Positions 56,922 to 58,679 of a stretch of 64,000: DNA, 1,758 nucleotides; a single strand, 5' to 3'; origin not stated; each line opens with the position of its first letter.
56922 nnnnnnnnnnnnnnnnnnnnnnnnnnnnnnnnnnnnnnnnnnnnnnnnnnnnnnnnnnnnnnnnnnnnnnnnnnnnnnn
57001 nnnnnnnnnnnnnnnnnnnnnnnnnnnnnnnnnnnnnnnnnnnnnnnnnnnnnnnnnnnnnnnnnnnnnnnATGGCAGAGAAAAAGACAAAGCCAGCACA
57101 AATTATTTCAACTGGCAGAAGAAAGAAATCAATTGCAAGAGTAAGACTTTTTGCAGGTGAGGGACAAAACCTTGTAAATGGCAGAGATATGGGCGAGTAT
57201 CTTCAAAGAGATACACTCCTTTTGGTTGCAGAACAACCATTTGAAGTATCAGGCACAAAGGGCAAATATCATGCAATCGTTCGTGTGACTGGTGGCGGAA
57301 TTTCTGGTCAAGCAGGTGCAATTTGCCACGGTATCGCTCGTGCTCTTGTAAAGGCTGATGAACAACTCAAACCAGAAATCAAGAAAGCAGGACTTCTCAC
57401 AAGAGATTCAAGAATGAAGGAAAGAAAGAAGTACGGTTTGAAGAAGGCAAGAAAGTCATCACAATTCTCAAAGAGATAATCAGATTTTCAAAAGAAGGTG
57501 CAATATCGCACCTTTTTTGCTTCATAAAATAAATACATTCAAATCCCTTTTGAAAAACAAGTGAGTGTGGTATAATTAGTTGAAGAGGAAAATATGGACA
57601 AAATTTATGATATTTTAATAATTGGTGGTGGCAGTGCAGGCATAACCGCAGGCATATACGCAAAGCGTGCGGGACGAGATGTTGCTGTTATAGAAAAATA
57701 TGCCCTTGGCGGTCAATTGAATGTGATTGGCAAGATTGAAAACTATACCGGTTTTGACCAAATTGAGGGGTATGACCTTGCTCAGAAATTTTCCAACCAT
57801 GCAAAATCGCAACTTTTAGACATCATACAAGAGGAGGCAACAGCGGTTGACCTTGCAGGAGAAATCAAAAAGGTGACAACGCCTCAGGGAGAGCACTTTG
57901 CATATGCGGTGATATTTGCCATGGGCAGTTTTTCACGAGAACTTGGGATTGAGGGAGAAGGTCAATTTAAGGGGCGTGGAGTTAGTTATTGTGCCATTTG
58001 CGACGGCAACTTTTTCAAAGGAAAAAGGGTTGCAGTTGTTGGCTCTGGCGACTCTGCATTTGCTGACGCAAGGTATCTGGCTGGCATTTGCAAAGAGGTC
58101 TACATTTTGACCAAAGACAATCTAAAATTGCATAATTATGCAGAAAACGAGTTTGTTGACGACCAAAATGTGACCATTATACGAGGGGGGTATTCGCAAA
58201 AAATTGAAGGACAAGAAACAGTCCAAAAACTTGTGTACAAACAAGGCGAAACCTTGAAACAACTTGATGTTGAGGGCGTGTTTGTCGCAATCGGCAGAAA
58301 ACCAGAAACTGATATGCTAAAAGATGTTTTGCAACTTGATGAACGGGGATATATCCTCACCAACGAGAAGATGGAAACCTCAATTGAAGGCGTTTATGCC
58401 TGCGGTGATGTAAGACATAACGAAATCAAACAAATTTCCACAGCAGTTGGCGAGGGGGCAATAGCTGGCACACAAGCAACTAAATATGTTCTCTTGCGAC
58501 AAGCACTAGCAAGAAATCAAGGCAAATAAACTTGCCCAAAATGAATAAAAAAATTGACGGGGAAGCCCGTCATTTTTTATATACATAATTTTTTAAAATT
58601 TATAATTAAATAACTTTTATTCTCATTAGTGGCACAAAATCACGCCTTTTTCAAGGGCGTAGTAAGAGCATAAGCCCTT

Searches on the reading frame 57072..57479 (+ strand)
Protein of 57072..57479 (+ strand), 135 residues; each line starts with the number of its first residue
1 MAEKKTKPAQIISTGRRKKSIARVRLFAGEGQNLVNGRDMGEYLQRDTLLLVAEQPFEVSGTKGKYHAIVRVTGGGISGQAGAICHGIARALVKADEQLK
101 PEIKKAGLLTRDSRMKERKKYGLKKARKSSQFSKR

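Call 19: search_protein_families(library=pfam, proteins=[window:57072-57479:+], max_evalue=0.001)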
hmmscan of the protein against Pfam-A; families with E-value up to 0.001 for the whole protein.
window:57072-57479:+ (135 aa): 1 family
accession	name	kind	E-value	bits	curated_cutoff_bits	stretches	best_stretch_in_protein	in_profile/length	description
PF00380.25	Ribosomal_S9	-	1.1e-44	152.2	22.5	1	15-135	1-121/121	Ribosomal protein S9/S16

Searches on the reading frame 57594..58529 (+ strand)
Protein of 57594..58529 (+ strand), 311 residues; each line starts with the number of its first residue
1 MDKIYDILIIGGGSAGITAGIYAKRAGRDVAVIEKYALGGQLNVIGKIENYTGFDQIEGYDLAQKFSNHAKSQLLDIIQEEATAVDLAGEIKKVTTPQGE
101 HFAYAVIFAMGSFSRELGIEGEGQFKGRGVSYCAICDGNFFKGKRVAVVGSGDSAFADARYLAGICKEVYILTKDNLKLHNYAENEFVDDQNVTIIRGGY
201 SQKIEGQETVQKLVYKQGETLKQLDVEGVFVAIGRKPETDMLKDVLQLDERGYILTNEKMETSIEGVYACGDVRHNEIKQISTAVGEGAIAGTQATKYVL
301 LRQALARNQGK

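Call 19: search_protein_families(library=pfam, proteins=[window:57594-58529:+], max_evalue=0.001)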
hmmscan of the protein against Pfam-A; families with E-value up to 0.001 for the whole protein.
window:57594-58529:+ (311 aa): 10 families
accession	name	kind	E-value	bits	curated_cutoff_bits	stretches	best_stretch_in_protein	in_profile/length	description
PF07992.20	Pyr_redox_2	-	3.8e-41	141.9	26.1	1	5-288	1-291/291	Pyridine nucleotide-disulphide oxidoreductase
PF13738.12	Pyr_redox_3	-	5.7e-22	78.8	30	2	57-271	78-305/305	Pyridine nucleotide-disulphide oxidoreductase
PF01266.30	DAO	-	2.5e-10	40.9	27.9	1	6-40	1-37/353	FAD dependent oxidoreductase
PF12831.13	FAD_oxidored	-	1.9e-08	34.5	27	1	6-42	1-38/416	FAD dependent oxidoreductase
PF00890.30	FAD_binding_2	-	7.7e-07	29.1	20.4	1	6-37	1-32/414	FAD binding domain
PF00070.33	Pyr_redox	-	5.2e-06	27.3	22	0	145-215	1-79/82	Pyridine nucleotide-disulphide oxidoreductase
PF01134.28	GIDA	-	5.8e-05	22.8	22.1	0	6-34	1-29/391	Glucose inhibited division protein A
PF03486.20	HI0933_like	-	0.0002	21.3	50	1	6-44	2-41/244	HI0933-like protein Rossmann domain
PF01494.25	FAD_binding_3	-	0.00038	20.2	22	0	6-73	3-69/349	FAD binding domain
PF01946.23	Thi4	-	0.00039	20.2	26.2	0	5-42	18-57/235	Thi4 family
